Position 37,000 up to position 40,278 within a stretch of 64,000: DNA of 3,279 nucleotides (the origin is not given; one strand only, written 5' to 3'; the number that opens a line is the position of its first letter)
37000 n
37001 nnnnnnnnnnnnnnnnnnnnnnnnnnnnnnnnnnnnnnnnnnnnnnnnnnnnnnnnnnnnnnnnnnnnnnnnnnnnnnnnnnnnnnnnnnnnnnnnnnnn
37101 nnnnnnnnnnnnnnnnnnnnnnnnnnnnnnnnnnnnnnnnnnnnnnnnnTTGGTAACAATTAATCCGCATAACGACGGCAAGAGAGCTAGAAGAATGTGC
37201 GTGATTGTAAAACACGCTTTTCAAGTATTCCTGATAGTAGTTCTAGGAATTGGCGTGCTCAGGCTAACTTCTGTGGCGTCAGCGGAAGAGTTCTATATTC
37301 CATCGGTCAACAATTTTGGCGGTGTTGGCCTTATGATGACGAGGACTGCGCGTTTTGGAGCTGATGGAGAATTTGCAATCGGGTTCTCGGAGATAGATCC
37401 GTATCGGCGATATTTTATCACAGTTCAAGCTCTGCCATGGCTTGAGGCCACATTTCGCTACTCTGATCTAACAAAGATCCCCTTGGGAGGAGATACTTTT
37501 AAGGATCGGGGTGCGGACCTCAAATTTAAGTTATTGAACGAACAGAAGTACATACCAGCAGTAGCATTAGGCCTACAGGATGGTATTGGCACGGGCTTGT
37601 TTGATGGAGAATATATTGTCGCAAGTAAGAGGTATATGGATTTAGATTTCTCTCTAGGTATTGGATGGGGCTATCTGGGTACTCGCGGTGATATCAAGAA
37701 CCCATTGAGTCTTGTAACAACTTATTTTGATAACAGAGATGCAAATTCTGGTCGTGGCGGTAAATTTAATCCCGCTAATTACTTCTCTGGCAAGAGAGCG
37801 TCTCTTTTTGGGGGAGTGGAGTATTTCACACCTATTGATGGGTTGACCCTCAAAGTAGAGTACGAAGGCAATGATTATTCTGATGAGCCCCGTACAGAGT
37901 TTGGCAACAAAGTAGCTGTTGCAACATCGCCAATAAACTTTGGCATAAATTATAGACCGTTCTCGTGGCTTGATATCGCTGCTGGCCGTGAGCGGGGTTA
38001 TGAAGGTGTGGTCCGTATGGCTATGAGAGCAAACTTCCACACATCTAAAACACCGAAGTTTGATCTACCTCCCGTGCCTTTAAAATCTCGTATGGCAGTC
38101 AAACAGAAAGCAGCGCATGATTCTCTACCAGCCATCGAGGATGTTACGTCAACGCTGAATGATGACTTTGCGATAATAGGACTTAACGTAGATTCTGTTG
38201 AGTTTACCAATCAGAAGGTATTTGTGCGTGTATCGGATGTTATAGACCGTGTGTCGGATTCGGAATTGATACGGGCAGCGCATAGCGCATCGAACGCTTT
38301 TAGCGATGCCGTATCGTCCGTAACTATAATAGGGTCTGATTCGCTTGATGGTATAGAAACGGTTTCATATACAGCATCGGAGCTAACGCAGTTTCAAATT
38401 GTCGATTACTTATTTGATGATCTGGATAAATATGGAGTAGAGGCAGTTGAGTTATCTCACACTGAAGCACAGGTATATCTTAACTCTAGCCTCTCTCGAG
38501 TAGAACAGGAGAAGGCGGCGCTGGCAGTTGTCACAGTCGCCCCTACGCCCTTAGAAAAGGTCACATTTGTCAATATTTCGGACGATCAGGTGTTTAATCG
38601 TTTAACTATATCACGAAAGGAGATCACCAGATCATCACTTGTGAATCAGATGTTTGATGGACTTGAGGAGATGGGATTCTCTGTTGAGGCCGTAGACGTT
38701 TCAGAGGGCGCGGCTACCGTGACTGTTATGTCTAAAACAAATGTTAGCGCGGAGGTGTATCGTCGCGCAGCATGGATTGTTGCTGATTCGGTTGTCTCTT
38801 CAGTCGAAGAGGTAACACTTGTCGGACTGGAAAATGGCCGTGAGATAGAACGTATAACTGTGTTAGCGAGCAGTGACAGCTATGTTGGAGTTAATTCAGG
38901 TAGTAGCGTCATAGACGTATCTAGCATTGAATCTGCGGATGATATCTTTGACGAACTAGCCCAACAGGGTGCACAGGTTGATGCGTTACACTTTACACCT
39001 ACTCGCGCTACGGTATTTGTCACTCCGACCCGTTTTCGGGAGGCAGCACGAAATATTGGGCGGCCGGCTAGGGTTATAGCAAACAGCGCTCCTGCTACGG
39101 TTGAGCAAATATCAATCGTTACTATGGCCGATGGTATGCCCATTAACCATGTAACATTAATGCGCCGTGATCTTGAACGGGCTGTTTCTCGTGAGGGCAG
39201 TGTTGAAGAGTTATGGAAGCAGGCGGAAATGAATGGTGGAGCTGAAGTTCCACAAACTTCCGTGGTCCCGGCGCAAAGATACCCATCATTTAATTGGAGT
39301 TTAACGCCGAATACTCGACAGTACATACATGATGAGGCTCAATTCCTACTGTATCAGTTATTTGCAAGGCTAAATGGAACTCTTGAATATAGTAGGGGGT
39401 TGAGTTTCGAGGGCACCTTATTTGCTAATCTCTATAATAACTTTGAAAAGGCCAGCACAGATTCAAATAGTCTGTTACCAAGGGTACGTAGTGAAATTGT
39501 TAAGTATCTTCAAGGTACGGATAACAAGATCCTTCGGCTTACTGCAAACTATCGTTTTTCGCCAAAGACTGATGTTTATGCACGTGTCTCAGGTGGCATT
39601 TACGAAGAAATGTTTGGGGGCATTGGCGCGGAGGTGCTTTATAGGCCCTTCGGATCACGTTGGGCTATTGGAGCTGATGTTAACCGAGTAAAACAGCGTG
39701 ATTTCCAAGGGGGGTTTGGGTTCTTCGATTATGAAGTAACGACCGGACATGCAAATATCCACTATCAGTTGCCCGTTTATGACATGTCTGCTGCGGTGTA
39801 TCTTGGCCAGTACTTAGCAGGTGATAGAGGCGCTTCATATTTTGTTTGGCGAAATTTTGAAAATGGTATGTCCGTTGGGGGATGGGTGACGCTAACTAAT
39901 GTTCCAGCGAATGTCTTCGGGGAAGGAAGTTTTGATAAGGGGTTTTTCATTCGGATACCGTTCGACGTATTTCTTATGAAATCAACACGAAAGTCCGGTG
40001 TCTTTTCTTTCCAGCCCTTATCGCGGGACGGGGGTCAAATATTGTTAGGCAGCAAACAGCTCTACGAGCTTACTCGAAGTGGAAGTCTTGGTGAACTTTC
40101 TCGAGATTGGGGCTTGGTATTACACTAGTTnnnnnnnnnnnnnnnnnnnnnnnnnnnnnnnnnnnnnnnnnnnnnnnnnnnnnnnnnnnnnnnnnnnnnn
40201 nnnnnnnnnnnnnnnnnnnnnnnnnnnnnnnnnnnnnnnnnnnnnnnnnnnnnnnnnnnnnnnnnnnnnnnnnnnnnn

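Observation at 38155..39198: Four tandem ~87-aa modules inserted in the YjbH-like outer-membrane protein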

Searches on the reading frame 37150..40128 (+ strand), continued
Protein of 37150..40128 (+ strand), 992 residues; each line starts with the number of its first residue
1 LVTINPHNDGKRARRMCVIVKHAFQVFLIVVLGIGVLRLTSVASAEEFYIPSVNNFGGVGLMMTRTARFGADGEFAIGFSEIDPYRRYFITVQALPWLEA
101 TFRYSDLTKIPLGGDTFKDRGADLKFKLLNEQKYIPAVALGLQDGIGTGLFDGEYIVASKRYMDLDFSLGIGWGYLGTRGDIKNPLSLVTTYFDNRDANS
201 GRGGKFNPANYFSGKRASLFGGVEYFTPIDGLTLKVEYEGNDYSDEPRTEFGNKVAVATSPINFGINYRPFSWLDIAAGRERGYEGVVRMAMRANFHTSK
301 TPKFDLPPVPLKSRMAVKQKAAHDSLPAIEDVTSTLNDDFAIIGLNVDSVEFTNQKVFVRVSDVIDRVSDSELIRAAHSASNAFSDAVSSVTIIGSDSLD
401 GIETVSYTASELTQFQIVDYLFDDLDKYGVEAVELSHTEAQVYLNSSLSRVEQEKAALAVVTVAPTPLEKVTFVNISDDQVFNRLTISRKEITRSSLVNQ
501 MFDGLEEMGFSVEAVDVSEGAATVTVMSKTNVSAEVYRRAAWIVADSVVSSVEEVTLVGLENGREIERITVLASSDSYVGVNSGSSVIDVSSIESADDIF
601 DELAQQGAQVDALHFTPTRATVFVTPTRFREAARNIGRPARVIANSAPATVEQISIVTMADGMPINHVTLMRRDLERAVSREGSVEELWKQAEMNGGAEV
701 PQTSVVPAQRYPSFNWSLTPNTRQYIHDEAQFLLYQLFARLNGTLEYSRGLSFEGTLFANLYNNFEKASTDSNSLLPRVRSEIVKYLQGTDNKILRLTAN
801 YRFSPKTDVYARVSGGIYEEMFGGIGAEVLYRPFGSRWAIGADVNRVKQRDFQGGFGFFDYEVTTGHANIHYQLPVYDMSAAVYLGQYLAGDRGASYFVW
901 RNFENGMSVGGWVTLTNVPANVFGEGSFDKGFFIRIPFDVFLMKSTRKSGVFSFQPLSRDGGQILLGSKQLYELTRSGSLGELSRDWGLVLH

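Call 41: predict_structure(alignment_id=A1)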
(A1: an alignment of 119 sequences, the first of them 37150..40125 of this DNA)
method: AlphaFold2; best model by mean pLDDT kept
length: 992 residues; sequences in the alignment: 119
mean_pLDDT: 89.1   pTM: 0.74
mean pLDDT of the five models: 89.1, 87.9, 86.8, 86.8, 85.7
residues with pLDDT >= 90: 693; 70-90: 216; 50-70: 50; < 50: 33
segments of 3 or more residues with pLDDT < 50: 1-12, 40-44, 576-587
pLDDT, mean of each block of 10 residues (from residue 1): 41 57 82 71 58 93 95 96 94 97 91 83 96 96 89 96 96 93 95 84 72 95 96 96 82 78 96 95 90 87 93 71 63 90 95 93 92 92 84 88 91 83 89 92 93 92 89 87 90 87 94 90 94 92 86 89 93 55 42 77 97 93 97 97 94 97 98 97 97 96 94 96 86 92 97 97 92 88 90 96 98 97 97 98 98 95 98 96 97 97 95 92 77 93 92 80 85 95 95 95
secondary structure, 60 per line:
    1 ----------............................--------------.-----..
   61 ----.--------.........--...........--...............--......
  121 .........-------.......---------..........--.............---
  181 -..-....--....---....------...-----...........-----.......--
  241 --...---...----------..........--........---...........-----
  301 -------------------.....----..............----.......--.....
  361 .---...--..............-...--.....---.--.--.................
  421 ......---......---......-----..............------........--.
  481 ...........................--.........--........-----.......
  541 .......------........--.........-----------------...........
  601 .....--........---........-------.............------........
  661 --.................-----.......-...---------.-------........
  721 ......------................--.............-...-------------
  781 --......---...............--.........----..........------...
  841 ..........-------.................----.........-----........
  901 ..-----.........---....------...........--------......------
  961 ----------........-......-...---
elements in order (helices of 4 or more, strands of 3 or more residues): H11-38 E74-82 E85-95 E98-112 E115-129 E137-143 E153-162 E165-174 H185-188 H191-194 H198-201 E216-226 E232-238 E262-271 E274-281 E285-295 H320-324 H329-342 E347-353 E356-361 H370-383 E390-394 E404-408 H409-426 E430-435 E439-444 H450-463 E470-477 E480-488 H489-507 E510-518 E521-528 H534-547 E554-561 E564-572 H590-605 E608-615 E619-626 H634-646 E653-660 E663-671 H672-679 H685-691 E693-695 E713-726 E733-748 E751-763 H783-788 E792-806 E809-817 E822-831 E838-850 E858-874 E879-887 E893-902 E908-916 H920-923 E930-937 E949-954 H971-978 H980-985

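Call 48: find_related_loci(query=A1, collection=genome_contigs, flank=4000)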
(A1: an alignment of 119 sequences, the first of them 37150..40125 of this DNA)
Query A1 (992 aa) in genome_contigs; peptide patterns used: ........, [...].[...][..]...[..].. (x = any residue, [..] = any of these).
600 stretches matched a pattern (row limit reached: there are more); 574 encode a relative of the query (tblastn E <= 1e-3); the best 80 are kept; 80 distinct loci.
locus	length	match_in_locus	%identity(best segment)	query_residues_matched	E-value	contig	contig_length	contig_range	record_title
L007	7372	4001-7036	39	52-987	0e+0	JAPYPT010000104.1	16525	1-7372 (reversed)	MAG: Alphaproteobacteria bacterium isolate PW10.maxbin2.068 PW10_4064_length_16525_cov_9.565756, whole genome shotgun se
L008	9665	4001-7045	39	52-991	0e+0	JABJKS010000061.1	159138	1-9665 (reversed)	MAG: Rhodospirillaceae bacterium isolate SI074_bin97 k141_20655, whole genome shotgun sequence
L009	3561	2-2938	37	95-987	0e+0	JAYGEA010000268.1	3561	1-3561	MAG: Alphaproteobacteria bacterium isolate OC3_3000m_MAG_220 OC3_3000m_contig_2327846, whole genome shotgun sequence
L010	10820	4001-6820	35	25-988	4e-155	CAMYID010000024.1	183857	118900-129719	MAG: uncultured Alphaproteobacteria bacterium isolate Biocath_Alpha_33 genome assembly, contig: k127_32345, whole genome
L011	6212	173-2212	41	336-991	7e-154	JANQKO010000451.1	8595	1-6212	MAG: Alphaproteobacteria bacterium isolate PL25a_bin.159 k99_5471742, whole genome shotgun sequence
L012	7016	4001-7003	37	52-991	3e-125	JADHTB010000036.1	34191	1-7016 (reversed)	MAG: Alphaproteobacteria bacterium isolate BS150m-G9 BS-150m-C1021, whole genome shotgun sequence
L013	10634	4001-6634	36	12-992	5e-96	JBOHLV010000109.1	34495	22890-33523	MAG: Stellaceae bacterium isolate TC-S_metabat2.bin.540 k127_2245446, whole genome shotgun sequence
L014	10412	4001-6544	42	51-987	1e-87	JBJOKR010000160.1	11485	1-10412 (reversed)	MAG: Pseudomonadota bacterium isolate sycamorecreek_2019_sw_WHONDRS-S19S_0028_A_bin.14 scaffold_0001148, whole genome sh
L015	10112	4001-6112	39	28-992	2e-86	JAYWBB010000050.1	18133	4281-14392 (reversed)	MAG: Nevskia sp. isolate GL93_UP_concoct_124 GL93_UP_concoct_124_49, whole genome shotgun sequence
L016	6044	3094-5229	43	21-992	2e-85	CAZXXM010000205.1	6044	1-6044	MAG TPA_asm: uncultured Salinisphaerales bacterium isolate SRP237561_co1_265 genome assembly, contig: NODE_27946_length_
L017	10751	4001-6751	27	54-973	2e-83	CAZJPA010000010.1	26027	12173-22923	MAG TPA_asm: uncultured Sphingomonadales bacterium isolate SRP216583_co2_111 genome assembly, contig: NODE_1183_length_2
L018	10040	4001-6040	38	41-992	8e-83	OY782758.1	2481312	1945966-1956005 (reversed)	MAG: Sedimenticolaceae bacterium isolate f4bb94ea-9fc2-483f-8044-eb9019788290 genome assembly, chromosome: 1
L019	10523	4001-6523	39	52-992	2e-80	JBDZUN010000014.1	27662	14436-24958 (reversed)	MAG: Hyphomicrobiales bacterium isolate PE_seawater43 NODE_458_length_27662, whole genome shotgun sequence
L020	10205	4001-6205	38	44-987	8e-79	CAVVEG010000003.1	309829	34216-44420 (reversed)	MAG: uncultured Alphaproteobacteria bacterium isolate MFD01872.bin.2.219 genome assembly, contig: contig_115779, whole g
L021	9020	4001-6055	38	51-991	1e-78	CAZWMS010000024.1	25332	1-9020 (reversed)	MAG TPA_asm: uncultured Gammaproteobacteria bacterium isolate SRP077602_co9_586 genome assembly, contig: NODE_2100_lengt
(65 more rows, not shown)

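Call 54: search_protein_families(library=pfam, proteins=[P0054, P0034, P0007], max_evalue=1)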
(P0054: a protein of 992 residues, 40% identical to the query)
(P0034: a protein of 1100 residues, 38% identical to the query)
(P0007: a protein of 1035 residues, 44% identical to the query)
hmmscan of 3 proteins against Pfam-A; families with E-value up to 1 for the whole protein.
P0054 (992 aa): 4 families
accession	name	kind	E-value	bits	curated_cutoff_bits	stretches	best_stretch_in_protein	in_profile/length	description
PF06082.17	YjbH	-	1.1e-211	705.6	24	3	587-976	265-657/658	Exopolysaccharide biosynthesis protein YbjH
PF22626.3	LysX_preATP_grasp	-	0.0025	18.3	27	0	598-629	15-46/84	LysX preATP-grasp domain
PF02120.21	Flg_hook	-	0.013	15.7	29.8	0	489-513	55-79/85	Flagellar hook-length control protein FliK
PF19551.4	DUF6074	-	0.048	14.3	27.2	0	591-624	36-71/83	Family of unknown function (DUF6074)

P0034 (1100 aa): 1 family
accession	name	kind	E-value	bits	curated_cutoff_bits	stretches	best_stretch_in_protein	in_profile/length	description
PF06082.17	YjbH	-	1.8e-200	668.5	24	2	698-1084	277-657/658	Exopolysaccharide biosynthesis protein YbjH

P0007 (1035 aa): 2 families
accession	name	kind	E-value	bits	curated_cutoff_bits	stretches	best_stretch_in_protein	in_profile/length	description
PF06082.17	YjbH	-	3e-229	763.6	24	4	628-1019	263-657/658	Exopolysaccharide biosynthesis protein YbjH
PF03648.19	Glyco_hydro_67N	-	0.0053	17.4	24.3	1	366-392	83-109/120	Glycosyl hydrolase family 67 N-terminus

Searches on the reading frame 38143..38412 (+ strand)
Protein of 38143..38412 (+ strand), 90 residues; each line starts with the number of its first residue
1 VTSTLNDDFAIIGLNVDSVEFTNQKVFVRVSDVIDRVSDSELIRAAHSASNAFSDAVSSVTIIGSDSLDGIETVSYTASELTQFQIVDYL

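Call 53: search_protein_families(library=pfam, proteins=[window:38143-38412:+], max_evalue=10)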
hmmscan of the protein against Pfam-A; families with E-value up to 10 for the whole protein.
window:38143-38412:+ (90 aa): 0 families

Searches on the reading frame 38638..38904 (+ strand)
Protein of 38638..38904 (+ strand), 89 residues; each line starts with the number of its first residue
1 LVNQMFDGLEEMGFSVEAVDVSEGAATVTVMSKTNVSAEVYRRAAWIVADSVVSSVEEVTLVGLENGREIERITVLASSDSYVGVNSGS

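Call 53: search_protein_families(library=pfam, proteins=[window:38638-38904:+], max_evalue=10)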
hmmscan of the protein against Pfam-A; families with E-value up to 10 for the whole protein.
window:38638-38904:+ (89 aa): 1 family
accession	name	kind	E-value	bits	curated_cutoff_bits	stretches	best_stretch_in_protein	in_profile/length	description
PF06082.17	YjbH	-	0.046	13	24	1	7-77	278-350/658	Exopolysaccharide biosynthesis protein YbjH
